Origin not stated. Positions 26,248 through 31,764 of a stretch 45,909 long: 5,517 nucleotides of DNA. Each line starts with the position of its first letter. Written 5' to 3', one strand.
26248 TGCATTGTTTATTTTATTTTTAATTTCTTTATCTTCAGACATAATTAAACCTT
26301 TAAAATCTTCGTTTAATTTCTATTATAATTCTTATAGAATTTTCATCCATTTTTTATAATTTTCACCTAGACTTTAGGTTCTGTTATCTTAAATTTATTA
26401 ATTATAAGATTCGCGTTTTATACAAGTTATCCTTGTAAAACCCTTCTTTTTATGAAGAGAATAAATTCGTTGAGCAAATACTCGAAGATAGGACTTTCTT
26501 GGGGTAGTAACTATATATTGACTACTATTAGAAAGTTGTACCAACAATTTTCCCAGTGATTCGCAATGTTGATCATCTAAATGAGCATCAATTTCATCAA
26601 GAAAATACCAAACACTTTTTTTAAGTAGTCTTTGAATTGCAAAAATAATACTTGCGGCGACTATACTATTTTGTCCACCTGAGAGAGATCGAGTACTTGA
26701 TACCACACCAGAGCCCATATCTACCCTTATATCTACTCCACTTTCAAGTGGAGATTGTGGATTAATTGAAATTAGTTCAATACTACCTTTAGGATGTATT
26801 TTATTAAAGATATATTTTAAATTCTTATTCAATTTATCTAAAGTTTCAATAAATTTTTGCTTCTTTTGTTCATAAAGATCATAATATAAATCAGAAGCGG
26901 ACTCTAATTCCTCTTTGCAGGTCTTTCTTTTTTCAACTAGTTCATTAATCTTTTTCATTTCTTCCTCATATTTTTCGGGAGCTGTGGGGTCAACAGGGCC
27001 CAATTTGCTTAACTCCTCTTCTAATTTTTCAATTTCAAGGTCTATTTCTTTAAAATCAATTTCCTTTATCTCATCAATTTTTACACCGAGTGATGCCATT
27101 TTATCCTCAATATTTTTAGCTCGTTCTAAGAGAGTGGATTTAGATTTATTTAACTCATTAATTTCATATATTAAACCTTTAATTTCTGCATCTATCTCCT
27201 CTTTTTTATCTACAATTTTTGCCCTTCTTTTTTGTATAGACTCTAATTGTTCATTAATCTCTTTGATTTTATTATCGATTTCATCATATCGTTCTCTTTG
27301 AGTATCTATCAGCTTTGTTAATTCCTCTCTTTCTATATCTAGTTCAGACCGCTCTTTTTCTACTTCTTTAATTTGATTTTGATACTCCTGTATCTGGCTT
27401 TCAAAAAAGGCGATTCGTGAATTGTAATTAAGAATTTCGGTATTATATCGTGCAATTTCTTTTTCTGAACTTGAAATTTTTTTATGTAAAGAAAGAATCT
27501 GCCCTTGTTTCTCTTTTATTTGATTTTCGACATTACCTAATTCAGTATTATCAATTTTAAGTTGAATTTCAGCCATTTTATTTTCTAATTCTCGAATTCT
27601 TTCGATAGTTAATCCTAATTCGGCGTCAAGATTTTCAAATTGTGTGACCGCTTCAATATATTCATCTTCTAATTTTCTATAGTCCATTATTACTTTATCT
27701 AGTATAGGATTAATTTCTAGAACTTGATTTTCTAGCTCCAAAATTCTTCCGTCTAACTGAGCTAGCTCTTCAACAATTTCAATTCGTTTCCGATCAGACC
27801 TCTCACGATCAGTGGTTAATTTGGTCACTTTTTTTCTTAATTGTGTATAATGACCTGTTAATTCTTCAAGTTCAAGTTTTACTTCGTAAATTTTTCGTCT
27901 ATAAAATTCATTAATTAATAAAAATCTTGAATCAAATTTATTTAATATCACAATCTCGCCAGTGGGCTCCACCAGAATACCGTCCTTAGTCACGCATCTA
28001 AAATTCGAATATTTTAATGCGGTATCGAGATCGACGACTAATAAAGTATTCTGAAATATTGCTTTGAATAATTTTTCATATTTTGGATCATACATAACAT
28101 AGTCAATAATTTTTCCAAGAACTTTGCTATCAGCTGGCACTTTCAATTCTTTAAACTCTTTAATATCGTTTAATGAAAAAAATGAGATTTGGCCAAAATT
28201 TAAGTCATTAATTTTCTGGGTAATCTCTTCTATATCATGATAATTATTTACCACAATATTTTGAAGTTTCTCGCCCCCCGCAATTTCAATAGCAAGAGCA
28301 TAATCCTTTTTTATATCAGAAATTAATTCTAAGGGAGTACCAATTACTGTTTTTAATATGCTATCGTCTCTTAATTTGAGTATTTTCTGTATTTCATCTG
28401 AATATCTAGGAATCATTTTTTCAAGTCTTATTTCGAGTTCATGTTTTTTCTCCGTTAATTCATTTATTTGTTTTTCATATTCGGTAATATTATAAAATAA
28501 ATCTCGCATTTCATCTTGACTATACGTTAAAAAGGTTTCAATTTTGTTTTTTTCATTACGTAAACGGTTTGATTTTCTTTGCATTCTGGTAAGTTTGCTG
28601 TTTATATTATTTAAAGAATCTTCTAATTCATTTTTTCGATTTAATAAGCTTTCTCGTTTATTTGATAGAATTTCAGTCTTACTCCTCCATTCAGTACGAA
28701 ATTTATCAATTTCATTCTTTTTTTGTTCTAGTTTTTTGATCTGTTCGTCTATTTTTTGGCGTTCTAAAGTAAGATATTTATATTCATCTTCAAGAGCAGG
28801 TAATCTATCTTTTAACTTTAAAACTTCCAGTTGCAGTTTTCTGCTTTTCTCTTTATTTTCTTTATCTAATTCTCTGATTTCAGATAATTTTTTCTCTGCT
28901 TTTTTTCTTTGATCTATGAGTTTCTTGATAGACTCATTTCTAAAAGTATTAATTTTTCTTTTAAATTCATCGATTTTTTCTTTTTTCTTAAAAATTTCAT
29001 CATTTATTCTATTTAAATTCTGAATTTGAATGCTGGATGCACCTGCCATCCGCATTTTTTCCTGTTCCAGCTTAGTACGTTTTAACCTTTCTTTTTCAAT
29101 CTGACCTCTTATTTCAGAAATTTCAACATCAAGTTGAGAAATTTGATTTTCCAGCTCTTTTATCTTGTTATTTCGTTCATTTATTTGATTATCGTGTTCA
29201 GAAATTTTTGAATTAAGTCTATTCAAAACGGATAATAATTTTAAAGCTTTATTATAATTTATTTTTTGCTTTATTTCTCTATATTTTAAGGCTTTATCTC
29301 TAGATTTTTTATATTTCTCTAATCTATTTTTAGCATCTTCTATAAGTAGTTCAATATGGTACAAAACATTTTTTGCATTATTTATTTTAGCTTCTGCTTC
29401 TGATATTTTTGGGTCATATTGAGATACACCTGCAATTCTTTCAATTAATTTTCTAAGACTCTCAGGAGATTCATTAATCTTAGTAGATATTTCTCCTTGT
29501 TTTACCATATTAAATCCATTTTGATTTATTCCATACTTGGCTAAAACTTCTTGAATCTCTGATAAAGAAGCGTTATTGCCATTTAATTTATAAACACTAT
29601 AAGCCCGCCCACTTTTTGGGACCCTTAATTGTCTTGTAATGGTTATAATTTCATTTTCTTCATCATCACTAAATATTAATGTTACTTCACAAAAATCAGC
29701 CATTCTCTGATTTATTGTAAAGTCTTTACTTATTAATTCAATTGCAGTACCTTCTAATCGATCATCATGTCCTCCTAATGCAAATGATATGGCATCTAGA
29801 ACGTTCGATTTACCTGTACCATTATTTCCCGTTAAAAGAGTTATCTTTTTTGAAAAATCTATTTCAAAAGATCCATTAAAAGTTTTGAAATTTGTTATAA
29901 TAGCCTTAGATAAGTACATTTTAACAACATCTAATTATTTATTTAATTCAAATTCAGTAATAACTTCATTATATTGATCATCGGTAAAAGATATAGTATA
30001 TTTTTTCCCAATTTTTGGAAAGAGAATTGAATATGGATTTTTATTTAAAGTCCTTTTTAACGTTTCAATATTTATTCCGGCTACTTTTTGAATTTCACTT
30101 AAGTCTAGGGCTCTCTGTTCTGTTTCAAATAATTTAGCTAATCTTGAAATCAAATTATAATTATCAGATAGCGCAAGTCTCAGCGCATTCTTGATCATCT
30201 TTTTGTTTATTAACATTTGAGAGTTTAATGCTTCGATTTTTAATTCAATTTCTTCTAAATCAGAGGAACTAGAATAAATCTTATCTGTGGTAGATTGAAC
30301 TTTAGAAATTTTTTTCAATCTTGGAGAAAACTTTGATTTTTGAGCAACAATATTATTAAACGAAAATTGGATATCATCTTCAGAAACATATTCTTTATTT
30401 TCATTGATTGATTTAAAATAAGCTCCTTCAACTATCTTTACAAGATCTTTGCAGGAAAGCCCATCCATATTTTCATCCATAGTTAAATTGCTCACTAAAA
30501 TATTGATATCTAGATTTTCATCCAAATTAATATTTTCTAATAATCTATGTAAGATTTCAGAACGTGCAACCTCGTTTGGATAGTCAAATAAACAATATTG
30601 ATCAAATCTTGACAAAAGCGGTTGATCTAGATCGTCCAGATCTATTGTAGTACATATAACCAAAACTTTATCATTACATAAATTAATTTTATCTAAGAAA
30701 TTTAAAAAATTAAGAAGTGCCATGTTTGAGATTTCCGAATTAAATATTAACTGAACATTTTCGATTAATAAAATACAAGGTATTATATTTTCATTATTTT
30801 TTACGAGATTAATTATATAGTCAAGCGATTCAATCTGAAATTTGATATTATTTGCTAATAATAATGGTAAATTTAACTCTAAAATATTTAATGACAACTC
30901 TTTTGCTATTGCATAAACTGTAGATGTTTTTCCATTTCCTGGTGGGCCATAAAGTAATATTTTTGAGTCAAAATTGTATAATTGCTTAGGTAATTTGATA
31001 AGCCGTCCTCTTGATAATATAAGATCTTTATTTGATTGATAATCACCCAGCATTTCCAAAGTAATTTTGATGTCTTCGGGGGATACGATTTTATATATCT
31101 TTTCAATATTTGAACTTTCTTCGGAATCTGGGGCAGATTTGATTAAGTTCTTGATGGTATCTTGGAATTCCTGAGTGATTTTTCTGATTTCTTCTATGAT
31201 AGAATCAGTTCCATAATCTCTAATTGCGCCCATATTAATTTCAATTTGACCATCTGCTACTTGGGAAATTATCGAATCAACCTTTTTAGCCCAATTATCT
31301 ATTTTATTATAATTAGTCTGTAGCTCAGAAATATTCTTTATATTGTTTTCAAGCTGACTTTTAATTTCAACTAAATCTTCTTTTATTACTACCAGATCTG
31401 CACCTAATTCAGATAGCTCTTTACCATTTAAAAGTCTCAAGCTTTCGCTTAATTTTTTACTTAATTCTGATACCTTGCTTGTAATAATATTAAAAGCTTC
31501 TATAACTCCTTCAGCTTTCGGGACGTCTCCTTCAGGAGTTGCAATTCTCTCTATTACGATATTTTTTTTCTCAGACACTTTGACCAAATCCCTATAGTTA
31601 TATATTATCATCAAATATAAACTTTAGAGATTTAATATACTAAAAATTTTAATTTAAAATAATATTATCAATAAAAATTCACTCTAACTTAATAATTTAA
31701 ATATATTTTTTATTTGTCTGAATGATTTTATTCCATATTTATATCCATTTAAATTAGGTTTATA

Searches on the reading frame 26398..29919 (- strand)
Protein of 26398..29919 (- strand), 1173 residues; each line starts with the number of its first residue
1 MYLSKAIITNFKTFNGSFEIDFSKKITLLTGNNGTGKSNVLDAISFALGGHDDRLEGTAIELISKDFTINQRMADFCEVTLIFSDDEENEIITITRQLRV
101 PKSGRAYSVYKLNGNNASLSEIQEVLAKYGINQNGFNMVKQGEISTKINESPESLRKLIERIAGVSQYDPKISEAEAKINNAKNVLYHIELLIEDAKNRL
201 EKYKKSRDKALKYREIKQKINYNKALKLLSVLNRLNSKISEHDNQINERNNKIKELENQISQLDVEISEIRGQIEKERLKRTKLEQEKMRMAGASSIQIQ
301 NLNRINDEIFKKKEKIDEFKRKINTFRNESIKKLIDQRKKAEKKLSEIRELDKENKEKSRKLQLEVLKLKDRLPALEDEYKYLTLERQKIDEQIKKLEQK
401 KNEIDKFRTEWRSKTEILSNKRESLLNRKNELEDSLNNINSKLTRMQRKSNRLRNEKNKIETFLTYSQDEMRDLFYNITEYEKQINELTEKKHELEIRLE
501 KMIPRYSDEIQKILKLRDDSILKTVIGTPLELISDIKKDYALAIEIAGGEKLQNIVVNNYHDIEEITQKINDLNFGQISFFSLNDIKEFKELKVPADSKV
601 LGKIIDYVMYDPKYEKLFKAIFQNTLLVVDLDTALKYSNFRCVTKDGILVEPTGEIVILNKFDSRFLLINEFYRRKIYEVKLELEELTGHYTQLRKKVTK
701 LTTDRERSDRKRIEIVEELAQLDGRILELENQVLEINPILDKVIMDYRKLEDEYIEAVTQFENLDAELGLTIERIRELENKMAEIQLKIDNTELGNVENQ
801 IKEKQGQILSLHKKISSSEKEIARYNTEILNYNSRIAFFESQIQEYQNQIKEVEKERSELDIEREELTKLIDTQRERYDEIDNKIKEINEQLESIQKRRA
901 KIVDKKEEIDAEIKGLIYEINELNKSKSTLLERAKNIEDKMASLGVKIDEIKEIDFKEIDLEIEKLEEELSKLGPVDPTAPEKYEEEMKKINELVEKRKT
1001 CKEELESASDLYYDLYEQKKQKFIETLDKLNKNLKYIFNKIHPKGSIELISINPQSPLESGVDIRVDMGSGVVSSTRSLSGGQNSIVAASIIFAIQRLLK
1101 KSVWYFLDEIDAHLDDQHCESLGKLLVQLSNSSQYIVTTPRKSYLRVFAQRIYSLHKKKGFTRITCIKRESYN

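Call 8: search_protein_families(library=pfam, proteins=[window:26398-29919:-])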
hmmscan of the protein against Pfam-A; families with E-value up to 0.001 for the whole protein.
window:26398-29919:- (1173 aa): 7 families
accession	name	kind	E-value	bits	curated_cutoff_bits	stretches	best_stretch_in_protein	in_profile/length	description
PF02463.25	SMC_N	-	5.3e-32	111.5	40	1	2-1157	1-213/220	RecF/RecN/SMC N terminal domain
PF06470.18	SMC_hinge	-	2.3e-19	70.3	22.5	1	530-637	9-115/116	SMC proteins Flexible Hinge Domain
PF13476.12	AAA_23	-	3.9e-17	64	27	1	8-263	4-196/201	AAA domain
PF13555.12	AAA_29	-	8.8e-09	35.4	27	1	4-51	2-49/61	P-loop containing region of AAA domain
PF11932.13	DUF3450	-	4.1e-07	30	32.6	1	878-997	18-137/241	Protein of unknown function (DUF3450)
PF13175.12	AAA_15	-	7e-06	26.3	32.1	1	1-337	1-286/374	AAA ATPase domain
PF13304.12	AAA_21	-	0.0001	22.9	27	1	26-65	1-49/304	AAA domain, putative AbiEii toxin, Type IV TA system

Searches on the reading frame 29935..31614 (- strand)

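Call 9: search_protein_families(library=pfam, proteins=[window:29935-31614:-])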
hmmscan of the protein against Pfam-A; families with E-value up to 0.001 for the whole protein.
window:29935-31614:- (559 aa): 2 families
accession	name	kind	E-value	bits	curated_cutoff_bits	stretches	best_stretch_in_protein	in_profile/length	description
PF00004.35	AAA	-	7.3e-22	78.6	21.2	1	219-344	1-130/131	ATPase family associated with various cellular activities (AAA)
PF05496.18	RuvB_N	-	0.00064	19.9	27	0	216-251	33-68/159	Holliday junction DNA helicase RuvB P-loop domain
